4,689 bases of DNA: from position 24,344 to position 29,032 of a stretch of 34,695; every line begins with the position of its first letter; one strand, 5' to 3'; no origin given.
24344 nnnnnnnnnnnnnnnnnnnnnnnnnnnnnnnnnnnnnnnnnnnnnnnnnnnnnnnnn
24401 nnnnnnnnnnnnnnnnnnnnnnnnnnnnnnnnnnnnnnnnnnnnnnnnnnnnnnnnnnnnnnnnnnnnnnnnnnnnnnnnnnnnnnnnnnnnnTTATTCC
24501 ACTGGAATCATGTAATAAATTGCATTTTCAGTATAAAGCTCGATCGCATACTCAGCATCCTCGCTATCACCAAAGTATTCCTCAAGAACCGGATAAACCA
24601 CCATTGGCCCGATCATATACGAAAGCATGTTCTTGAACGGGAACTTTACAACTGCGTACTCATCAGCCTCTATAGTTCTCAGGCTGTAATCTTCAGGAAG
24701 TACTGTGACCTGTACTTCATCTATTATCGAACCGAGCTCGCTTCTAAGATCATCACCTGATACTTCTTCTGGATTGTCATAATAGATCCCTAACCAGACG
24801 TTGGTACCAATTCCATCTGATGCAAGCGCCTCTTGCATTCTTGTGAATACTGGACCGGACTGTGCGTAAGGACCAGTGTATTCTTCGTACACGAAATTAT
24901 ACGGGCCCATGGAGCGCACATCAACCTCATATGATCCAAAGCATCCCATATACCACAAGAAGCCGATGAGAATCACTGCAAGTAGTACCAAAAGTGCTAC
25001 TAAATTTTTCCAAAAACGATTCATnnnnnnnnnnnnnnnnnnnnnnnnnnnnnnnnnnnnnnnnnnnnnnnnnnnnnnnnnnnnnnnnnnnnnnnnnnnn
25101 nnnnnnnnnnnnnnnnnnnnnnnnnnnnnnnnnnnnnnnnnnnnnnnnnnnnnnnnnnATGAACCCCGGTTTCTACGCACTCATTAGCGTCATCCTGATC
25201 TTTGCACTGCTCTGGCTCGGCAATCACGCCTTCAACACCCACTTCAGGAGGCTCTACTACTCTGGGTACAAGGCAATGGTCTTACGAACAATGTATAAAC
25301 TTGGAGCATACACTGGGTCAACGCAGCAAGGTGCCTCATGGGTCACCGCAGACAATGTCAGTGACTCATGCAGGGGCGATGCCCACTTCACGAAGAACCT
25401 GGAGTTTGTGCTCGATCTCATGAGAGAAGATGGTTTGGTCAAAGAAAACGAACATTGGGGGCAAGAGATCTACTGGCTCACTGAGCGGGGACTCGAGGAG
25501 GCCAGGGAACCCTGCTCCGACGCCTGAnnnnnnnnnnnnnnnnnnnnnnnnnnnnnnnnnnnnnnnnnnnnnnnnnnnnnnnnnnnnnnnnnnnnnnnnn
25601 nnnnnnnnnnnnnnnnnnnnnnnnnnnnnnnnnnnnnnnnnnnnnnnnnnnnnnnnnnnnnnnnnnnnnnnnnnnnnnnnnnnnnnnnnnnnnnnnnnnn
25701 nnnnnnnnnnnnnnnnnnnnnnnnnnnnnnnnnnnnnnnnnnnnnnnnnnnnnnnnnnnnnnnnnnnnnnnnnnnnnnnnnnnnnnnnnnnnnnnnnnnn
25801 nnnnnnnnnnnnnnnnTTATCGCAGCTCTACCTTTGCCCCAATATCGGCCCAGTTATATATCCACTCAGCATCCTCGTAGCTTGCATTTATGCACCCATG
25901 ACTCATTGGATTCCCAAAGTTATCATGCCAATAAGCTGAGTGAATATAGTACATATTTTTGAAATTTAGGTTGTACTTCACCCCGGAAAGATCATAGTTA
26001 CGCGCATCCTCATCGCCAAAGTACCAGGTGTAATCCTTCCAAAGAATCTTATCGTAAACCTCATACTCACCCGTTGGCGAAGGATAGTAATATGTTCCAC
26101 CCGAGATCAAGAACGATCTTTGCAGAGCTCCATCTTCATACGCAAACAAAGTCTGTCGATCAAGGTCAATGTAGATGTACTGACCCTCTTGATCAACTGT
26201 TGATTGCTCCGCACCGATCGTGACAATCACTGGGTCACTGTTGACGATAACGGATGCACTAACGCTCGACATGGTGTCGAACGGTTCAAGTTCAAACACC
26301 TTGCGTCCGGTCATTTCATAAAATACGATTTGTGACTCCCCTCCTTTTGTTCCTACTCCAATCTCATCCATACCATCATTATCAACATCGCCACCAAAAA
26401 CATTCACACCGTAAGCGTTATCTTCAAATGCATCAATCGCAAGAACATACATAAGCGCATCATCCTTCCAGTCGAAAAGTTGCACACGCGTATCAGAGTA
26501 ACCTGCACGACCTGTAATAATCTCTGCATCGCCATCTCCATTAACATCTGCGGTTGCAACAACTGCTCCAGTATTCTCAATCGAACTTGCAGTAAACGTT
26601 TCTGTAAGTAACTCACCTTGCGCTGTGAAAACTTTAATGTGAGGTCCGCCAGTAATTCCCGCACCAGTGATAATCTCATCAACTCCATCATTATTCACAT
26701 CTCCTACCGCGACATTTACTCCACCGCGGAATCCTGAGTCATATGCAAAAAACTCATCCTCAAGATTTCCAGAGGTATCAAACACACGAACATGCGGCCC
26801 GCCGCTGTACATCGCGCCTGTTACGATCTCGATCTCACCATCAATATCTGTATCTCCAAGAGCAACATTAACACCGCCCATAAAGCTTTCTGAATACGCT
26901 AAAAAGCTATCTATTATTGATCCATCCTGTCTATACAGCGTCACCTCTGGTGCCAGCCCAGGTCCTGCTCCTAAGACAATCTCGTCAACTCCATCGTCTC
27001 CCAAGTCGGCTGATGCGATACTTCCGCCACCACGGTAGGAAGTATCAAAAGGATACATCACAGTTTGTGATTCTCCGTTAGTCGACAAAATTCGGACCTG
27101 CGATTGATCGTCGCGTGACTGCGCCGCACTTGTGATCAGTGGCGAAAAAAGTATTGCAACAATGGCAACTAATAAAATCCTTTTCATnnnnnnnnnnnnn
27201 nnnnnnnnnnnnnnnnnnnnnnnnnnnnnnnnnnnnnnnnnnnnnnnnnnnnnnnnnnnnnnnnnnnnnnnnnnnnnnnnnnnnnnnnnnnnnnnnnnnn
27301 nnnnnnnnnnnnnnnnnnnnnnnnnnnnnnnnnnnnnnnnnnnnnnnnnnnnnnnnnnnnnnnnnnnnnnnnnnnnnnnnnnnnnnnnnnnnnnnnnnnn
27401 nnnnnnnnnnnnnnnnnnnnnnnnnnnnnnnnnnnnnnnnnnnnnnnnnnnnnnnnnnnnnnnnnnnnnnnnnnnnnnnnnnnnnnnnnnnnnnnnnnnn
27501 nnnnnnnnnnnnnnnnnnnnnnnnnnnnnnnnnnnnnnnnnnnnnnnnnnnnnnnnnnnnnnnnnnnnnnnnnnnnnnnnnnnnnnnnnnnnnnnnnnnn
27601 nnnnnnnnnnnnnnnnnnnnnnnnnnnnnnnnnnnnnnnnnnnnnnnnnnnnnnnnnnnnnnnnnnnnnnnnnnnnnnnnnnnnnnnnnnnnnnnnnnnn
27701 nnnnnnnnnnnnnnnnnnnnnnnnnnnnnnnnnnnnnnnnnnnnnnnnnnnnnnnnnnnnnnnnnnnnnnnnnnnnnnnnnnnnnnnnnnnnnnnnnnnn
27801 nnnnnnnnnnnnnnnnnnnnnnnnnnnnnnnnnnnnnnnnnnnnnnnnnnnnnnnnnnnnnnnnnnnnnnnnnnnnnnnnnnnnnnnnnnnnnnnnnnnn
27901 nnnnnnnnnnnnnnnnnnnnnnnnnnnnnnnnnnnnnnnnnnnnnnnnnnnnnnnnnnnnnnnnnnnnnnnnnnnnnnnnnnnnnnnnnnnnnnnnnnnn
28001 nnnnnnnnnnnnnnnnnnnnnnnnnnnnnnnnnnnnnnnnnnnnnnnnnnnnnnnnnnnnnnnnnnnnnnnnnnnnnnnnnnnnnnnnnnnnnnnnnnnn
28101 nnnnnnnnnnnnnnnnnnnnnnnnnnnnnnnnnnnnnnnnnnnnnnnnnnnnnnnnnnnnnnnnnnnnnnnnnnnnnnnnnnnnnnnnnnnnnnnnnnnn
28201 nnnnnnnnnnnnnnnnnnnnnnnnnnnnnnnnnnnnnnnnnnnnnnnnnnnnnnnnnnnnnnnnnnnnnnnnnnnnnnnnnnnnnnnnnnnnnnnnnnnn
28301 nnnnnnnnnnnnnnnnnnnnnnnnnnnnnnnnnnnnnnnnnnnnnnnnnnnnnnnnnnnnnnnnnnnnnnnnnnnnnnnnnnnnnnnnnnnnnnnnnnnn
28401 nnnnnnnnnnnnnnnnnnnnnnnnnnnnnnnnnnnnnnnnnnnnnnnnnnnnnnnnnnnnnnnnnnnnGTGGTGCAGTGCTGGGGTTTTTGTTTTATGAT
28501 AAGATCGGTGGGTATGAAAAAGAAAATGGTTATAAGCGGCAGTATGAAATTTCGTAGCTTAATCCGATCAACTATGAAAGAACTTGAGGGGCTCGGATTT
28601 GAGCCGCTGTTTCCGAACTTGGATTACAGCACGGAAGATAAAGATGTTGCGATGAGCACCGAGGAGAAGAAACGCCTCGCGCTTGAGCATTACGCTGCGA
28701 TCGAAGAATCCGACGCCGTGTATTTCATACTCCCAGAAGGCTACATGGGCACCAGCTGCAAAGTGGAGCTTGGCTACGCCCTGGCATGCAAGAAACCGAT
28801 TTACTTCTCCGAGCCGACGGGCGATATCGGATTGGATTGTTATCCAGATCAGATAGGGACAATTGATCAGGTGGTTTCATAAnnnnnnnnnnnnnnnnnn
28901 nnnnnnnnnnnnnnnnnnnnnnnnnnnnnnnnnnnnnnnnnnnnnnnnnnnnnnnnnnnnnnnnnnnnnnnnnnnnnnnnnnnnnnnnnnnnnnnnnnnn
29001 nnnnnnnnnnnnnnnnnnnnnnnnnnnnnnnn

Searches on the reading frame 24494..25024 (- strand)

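Call 40: search_protein_families(library=pfam, proteins=[window:24494-25024:-], max_evalue=0.001)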
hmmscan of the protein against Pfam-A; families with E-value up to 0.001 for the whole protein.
window:24494-25024:- (176 aa): 1 family
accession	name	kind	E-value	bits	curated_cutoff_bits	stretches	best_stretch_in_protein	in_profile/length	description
PF06445.20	GyrI-like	-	7.3e-08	33.3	26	1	33-129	2-100/155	GyrI-like small molecule binding domain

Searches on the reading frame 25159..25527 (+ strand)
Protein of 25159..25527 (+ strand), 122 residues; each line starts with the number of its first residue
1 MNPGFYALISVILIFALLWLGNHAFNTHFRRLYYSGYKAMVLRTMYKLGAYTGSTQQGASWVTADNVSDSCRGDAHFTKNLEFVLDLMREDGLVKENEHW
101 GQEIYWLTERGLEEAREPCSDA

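Call 15: search_protein_families(library=pfam, proteins=[window:25159-25527:+], max_evalue=0.01)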
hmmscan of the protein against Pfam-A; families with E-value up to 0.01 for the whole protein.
window:25159-25527:+ (122 aa): 0 families

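Call 23: search_protein_families(library=phrogs, proteins=[window:25159-25527:+], max_evalue=1)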
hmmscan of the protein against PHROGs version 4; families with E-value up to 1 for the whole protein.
window:25159-25527:+ (122 aa): 1 family
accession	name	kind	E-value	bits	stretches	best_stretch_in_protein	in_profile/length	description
phrog_25401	-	DNA, RNA and nucleotide metabolism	0.16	13.1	1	84-115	53-84/97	DNA binding protein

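Call 24: search_protein_families(library=padloc, proteins=[window:25159-25527:+], max_evalue=1)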
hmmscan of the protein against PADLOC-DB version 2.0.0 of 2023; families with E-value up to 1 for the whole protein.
window:25159-25527:+ (122 aa): 0 families

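Call 25: search_protein_families(library=ncbifam, proteins=[window:25159-25527:+], max_evalue=1)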
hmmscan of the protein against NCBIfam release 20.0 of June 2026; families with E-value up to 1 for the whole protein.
window:25159-25527:+ (122 aa): 1 family
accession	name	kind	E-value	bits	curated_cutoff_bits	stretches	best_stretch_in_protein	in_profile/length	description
NF053610.1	Sso10a_fam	subfamily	0.15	12.1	60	1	81-113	34-62/64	Sso10a family chromatin protein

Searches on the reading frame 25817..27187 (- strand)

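Call 40: search_protein_families(library=pfam, proteins=[window:25817-27187:-], max_evalue=0.001)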
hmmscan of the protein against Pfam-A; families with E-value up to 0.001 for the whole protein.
window:25817-27187:- (456 aa): 3 families
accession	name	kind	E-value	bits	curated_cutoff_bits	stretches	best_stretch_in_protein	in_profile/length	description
PF03734.19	YkuD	-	6.9e-22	79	23.4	1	336-454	2-145/146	L,D-transpeptidase catalytic domain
PF01839.29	FG-GAP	-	1.6e-11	44.2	22.1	1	207-234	2-33/37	FG-GAP repeat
PF13517.12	FG-GAP_3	-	1.8e-10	41.7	26.9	1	214-276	1-59/61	FG-GAP-like repeat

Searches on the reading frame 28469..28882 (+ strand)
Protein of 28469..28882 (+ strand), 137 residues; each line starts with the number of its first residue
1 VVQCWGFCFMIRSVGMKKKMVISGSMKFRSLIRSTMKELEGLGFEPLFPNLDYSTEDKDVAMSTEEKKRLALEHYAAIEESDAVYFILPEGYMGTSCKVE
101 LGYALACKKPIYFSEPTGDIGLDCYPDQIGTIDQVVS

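Call 15: search_protein_families(library=pfam, proteins=[window:28469-28882:+], max_evalue=0.01)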
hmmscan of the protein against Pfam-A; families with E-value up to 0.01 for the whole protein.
window:28469-28882:+ (137 aa): 2 families
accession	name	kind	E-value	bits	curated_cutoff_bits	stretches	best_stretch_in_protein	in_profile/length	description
PF05014.21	Nuc_deoxyrib_tr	-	6.5e-07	29.9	28.8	1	32-113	17-95/117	Nucleoside 2-deoxyribosyltransferase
PF15891.11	Nuc_deoxyri_tr2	-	0.0047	17.7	30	1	37-112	24-99/105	Nucleoside 2-deoxyribosyltransferase like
